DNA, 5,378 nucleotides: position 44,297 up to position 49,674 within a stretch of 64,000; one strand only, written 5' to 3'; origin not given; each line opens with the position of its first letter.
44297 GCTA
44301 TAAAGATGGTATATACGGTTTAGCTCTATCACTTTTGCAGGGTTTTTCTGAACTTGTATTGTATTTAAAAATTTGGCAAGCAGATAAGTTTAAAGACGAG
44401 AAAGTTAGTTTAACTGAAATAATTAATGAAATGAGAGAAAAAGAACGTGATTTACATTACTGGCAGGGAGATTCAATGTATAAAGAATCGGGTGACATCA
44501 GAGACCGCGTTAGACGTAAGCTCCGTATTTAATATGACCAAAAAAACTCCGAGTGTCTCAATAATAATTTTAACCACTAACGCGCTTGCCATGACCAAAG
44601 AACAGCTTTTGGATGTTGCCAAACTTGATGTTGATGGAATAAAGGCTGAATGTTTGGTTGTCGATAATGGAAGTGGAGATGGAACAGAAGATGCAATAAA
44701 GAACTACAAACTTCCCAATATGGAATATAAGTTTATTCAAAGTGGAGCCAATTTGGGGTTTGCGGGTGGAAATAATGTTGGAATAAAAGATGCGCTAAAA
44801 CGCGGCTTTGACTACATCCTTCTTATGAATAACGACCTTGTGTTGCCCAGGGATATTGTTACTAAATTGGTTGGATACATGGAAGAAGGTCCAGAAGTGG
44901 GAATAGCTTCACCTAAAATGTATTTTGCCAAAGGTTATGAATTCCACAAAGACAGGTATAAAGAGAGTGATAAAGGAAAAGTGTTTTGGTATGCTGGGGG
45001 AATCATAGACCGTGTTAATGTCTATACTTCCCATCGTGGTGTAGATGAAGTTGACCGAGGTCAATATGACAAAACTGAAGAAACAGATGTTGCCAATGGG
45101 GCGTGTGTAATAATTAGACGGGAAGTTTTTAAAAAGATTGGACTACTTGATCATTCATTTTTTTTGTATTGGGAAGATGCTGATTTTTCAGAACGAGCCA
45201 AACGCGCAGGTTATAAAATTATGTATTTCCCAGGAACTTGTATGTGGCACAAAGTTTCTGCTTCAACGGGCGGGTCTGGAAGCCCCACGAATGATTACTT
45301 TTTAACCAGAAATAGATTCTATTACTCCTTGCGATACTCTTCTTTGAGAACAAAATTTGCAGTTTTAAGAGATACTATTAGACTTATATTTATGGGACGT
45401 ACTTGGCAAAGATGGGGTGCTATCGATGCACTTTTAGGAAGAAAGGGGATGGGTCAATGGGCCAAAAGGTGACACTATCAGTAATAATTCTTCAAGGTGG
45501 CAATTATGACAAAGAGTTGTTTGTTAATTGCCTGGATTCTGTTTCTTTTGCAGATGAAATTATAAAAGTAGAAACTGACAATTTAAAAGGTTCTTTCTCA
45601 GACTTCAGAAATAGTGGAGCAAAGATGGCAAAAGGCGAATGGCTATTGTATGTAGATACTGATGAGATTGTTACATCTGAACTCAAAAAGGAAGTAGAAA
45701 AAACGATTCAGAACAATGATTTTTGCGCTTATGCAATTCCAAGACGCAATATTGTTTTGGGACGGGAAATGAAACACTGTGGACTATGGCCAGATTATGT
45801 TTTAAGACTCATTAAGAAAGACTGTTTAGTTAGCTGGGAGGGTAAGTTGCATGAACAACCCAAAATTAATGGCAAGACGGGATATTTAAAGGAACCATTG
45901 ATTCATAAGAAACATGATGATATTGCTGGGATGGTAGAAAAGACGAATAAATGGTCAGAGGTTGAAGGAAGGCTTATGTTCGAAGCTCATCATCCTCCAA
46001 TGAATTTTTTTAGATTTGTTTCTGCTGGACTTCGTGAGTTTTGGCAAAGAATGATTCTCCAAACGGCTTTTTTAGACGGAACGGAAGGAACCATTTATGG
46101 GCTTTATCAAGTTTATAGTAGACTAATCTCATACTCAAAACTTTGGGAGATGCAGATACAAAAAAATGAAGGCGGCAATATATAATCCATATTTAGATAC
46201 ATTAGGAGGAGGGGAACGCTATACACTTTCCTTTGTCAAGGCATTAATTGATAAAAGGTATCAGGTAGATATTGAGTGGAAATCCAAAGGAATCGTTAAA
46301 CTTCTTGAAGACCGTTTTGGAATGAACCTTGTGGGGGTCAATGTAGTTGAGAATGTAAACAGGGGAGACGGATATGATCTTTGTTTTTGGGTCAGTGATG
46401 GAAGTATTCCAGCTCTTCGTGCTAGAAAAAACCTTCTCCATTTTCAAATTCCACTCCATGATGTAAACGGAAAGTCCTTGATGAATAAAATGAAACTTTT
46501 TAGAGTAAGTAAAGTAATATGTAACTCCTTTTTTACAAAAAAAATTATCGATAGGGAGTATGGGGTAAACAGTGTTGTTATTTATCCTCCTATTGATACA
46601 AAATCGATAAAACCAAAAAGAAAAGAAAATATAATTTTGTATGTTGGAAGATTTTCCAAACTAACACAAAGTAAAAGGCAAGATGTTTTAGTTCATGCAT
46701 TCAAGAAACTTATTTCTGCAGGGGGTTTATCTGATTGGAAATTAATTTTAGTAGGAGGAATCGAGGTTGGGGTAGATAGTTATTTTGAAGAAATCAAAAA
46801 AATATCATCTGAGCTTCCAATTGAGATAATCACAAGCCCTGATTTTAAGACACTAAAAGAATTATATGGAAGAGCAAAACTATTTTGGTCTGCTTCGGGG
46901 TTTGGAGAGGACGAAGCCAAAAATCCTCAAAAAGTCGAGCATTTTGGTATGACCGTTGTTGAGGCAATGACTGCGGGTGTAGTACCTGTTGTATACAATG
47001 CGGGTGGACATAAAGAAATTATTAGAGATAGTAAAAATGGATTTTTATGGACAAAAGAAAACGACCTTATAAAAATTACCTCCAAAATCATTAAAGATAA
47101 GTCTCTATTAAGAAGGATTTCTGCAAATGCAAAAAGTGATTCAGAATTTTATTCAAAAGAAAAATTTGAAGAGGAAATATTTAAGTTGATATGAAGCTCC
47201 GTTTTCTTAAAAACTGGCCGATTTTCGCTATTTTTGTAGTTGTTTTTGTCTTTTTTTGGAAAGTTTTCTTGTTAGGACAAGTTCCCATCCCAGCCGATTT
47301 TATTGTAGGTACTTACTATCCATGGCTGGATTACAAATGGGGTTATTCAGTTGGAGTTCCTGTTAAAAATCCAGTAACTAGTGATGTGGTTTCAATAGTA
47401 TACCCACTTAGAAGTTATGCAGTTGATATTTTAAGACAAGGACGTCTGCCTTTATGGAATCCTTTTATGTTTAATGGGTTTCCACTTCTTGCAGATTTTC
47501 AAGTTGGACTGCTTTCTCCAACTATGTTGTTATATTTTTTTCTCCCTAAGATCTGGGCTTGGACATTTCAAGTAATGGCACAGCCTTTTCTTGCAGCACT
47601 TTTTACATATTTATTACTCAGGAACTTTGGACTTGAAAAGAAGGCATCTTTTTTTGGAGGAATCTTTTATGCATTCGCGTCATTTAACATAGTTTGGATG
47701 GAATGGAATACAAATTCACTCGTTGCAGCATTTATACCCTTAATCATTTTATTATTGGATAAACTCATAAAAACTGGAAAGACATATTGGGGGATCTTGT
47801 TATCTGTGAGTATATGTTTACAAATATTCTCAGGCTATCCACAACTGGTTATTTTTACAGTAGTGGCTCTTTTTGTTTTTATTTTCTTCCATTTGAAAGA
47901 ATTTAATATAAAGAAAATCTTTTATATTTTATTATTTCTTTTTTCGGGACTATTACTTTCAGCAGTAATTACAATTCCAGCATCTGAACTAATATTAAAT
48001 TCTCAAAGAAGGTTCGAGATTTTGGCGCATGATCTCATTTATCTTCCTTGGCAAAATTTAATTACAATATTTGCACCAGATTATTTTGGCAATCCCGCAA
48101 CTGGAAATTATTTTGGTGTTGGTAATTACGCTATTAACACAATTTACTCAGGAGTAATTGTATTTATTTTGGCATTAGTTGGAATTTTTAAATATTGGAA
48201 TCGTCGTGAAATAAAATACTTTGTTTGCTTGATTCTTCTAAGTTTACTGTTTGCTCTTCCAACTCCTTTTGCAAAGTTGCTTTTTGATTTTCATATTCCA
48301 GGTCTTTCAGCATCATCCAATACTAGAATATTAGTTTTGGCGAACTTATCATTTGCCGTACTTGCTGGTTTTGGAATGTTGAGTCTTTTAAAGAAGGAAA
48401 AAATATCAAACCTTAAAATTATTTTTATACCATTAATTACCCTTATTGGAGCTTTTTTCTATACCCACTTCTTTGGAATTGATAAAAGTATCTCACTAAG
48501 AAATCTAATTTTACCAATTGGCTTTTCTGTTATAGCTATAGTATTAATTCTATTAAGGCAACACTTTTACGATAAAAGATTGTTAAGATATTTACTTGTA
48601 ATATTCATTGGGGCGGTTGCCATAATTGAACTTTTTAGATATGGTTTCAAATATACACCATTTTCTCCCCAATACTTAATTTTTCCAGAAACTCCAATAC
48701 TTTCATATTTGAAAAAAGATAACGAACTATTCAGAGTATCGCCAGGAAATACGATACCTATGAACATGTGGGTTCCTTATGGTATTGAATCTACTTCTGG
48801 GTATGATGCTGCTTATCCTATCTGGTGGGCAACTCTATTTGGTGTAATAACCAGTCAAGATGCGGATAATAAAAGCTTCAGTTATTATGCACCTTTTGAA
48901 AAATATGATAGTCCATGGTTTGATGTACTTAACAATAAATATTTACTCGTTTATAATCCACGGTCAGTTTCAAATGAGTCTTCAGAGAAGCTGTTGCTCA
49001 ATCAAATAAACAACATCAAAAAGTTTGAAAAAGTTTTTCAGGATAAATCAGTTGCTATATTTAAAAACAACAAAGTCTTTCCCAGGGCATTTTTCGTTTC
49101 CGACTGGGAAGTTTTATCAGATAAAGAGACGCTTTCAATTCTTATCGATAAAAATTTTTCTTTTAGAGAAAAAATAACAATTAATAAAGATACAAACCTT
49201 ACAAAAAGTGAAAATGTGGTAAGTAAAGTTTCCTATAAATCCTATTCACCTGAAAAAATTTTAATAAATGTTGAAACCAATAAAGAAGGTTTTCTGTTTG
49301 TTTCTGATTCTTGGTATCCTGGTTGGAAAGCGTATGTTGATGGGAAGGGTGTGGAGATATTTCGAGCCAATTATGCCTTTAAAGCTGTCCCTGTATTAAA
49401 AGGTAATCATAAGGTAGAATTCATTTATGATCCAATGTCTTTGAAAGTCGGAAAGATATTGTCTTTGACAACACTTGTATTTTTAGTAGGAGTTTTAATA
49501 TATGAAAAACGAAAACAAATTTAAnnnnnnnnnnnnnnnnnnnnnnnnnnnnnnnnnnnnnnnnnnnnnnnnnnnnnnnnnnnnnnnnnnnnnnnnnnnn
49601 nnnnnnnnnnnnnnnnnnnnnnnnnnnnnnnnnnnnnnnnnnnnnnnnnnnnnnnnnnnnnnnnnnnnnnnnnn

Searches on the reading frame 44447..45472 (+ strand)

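Call 19: search_protein_families(library=pfam, proteins=[window:44447-45472:+], max_evalue=0.01)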
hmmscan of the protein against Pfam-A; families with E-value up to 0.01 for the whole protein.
window:44447-45472:+ (341 aa): 4 families
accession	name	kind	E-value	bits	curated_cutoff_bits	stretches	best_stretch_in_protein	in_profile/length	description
PF00535.33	Glycos_transf_2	-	9.3e-18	65.1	23.3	1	38-231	1-167/168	Glycosyl transferase family 2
PF13641.12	Glyco_tranf_2_3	-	1e-10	42.5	27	1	35-269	1-212/230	Glycosyltransferase like family 2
PF13632.12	Glyco_trans_2_3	-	5.5e-10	39.8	27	1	123-293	1-141/198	Glycosyl transferase family group 2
PF13506.12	Glyco_transf_21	-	0.00051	20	21.7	0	209-271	95-157/174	Glycosyl transferase family 21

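Call 48: search_protein_families(library=ncbifam, proteins=[window:44447-45472:+], max_evalue=0.001)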
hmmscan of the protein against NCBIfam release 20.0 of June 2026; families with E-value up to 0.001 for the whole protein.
window:44447-45472:+ (341 aa): 15 families
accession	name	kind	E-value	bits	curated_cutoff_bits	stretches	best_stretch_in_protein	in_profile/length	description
TIGR01556.1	rhamnosyltran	subfamily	2.8e-18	66.1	200.55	2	67-158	22-112/281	rhamnosyltransferase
TIGR03937.1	PgaC_IcaA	equivalog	2.9e-11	43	422.3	1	30-153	40-158/407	poly-beta-1,6-N-acetyl-D-glucosamine synthase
NF041875.1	EPS_EpsD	equivalog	5e-10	39.3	370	1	37-140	1-99/325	exopolysaccharide biosynthesis glycosyltransferase EpsD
TIGR03965.1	mycofact_glyco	equivalog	2.8e-08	33.1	280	0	29-159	68-192/467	mycofactocin biosynthesis glycosyltransferase MftF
NF050113.1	gal_furan_GlfT1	equivalog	4e-08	32.9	330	1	40-130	4-89/290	galactofuranosyltransferase GlfT1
TIGR04283.1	glyco_like_mftF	equivalog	6e-07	29.3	182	0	37-147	1-100/221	TIGR04283 family arsenosugar biosynthesis glycosyltransferase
NF045692.1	OglycostaseCruG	equivalog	9e-07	28.1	600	0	207-264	194-251/386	2'-O-glycosyltransferase CruG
NF038299.1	EPS_HpsN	equivalog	1.6e-06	27.4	425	1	35-277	1-228/317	hormogonium polysaccharide biosynthesis glycosyltransferase HpsN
NF047588.1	GlcsyltransPgfSStrep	equivalog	7.6e-06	25.3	500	1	50-151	19-116/308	glycosyltransferase PgfS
TIGR04242.1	nodulat_NodC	equivalog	8.4e-06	25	550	1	8-156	23-166/395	chitooligosaccharide synthase NodC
NF038302.1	EPS_HpsE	equivalog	1.4e-05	24.2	300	0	58-155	25-121/307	hormogonium polysaccharide biosynthesis glycosyltransferase HpsE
TIGR03469.1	HpnB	hypoth_equivalog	0.0001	21.5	379.25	0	29-147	38-162/386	hopene-associated glycosyltransferase HpnB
NF047683.1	TeichurnBiosyTuaG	equivalog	0.00011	22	400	1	30-147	1-113/252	teichuronic acid biosynthesis protein TuaG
NF007482.0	PRK10073.1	equivalog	0.00063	18.8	423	1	30-141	1-106/334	glycosyltransferase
NF010496.0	PRK13915.1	equivalog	0.00067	18.8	262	0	12-85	9-82/307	glucosyl-3-phosphoglycerate synthase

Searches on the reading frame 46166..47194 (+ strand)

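Call 19: search_protein_families(library=pfam, proteins=[window:46166-47194:+], max_evalue=0.01)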
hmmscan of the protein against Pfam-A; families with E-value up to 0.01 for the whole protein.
window:46166-47194:+ (342 aa): 4 families
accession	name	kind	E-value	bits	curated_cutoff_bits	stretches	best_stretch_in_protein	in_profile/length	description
PF00534.26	Glycos_transf_1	-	4.6e-25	88.6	26.4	1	146-324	7-171/172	Glycosyl transferases group 1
PF13692.12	Glyco_trans_1_4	-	2.8e-17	63.7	27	1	155-307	2-138/142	Glycosyl transferases group 1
PF13439.12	Glyco_transf_4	-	2.1e-06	28.3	28.5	1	107-146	128-169/170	Glycosyltransferase Family 4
PF20706.3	GT4-conflict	-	7.8e-06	25.6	26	1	146-288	188-322/385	Family 4 Glycosyltransferase in conflict systems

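Call 48: search_protein_families(library=ncbifam, proteins=[window:46166-47194:+], max_evalue=0.001)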
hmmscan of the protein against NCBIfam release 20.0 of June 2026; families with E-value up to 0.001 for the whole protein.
window:46166-47194:+ (342 aa): 22 families
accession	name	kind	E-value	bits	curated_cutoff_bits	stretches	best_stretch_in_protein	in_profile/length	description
TIGR03999.1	thiol_BshA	equivalog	6.6e-11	41.7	273.7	1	153-333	198-361/375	N-acetyl-alpha-D-glucosaminyl L-malate synthase BshA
NF041876.1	EPS_EpsE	equivalog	2.4e-10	40.2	400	1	132-324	193-374/389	exopolysaccharide biosynthesis GT4 family glycosyltransferase EpsE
NF007396.0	PRK09922.1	equivalog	9.1e-10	37.9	385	1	137-334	161-348/361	lipopolysaccharide 1,6-galactosyltransferase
NF049988.1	MGlcDAGSynMgs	equivalog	2.2e-09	37.2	400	1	253-341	295-383/398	alpha-monoglucosyldiacylglycerol synthase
TIGR04157.1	glyco_rSAM_CFB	subfamily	9.8e-09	34.7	400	1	108-341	164-405/406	TIGR04157 family glycosyltransferase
NF041010.1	glycosy_Agl16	equivalog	1.1e-08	34.4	575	1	114-332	134-338/352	glycosylation protein Agl16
TIGR03449.1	mycothiol_MshA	equivalog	4.2e-08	32.5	462.5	1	152-335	218-393/406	D-inositol-3-phosphate glycosyltransferase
NF050056.1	ProtGlycPglH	equivalog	4.7e-08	32.5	600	1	146-342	171-350/354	GalNAc-alpha-(1->4)-GalNAc-alpha-(1->3)-diNAcBac-PP-undecaprenol alpha-1,4-N-acetyl-D-galactosaminyltransferase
TIGR02095.1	glgA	subfamily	1.4e-07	30.6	328.45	1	160-297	297-425/477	glycogen/starch synthase, ADP-glucose type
NF047880.1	glyco_SdgA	exception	4.2e-07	28.9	800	1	256-333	398-478/488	serine-aspartate repeat adhesin O-glycosyltransferase SdgA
TIGR02472.1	sucr_P_syn_N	equivalog_domain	5.1e-07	28.9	576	1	253-330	346-426/439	sucrose-phosphate synthase, putative, glycosyltransferase domain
NF038229.1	Glyco4_Geo_Pelo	equivalog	6.4e-07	28.7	400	1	257-333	247-324/338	GPMC system family 4 glycosyltransferase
TIGR02470.1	sucr_synth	equivalog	2.9e-06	25.7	810.4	1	255-295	651-691/784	sucrose synthase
TIGR03088.1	stp2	hypoth_equivalog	1.3e-05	24.5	409.05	0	256-324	281-351/374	TIGR03088 family PEP-CTERM/XrtA system glycosyltransferase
NF012028.0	PRK15484.1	subfamily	1.6e-05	24.2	618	1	150-308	189-338/380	lipopolysaccharide N-acetylglucosaminyltransferase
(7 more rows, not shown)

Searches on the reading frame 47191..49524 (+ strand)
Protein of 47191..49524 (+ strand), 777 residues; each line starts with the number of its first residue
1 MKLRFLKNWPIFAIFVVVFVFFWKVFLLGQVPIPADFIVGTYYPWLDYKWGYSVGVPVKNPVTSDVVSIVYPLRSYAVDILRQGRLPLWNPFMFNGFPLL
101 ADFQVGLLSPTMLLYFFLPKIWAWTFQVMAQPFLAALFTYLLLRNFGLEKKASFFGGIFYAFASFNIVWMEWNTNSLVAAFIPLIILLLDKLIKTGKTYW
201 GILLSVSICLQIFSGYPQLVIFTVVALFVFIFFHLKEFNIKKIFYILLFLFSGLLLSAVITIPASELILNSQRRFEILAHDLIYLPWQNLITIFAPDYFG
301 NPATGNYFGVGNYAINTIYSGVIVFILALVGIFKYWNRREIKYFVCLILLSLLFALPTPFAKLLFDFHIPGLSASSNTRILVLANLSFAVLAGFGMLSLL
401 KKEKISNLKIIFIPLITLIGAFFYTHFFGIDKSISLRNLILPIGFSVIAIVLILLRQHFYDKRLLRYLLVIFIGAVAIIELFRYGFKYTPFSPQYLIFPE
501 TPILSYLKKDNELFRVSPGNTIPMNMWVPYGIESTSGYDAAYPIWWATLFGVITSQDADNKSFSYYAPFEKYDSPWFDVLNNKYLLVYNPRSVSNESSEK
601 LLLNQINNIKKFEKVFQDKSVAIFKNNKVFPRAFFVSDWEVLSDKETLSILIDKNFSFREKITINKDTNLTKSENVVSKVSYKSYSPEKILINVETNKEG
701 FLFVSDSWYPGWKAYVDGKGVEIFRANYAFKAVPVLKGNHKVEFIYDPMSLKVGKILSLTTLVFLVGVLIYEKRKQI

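Call 4: search_protein_families(library=pfam, proteins=[window:47191-49524:+], max_evalue=0.01)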
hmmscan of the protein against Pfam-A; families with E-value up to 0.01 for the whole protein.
window:47191-49524:+ (777 aa): 1 family
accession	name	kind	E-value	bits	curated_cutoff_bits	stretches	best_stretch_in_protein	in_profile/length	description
PF09586.16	YfhO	-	3.2e-23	82.5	28.5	2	669-758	743-835/835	Bacterial membrane protein YfhO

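Call 5: search_protein_families(library=ncbifam, proteins=[window:47191-49524:+], max_evalue=0.01)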
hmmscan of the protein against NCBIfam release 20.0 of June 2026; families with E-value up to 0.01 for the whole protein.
window:47191-49524:+ (777 aa): 2 families
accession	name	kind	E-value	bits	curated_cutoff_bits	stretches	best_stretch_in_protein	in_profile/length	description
NF047590.1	GlcsyltransPgfM2Strep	equivalog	1.2e-08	33.6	1500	1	682-773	789-881/884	glycosyltransferase PgfM2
NF047589.1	GlcsyltransPgfM1Strep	equivalog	1.5e-08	33.1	1400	1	696-769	878-951/955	glycosyltransferase PgfM1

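Call 16: search_solved_structures(query=window:47191-49524:+, max_evalue=10)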
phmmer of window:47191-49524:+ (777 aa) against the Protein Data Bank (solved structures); distinct sequences matched with E-value up to 10: 0.
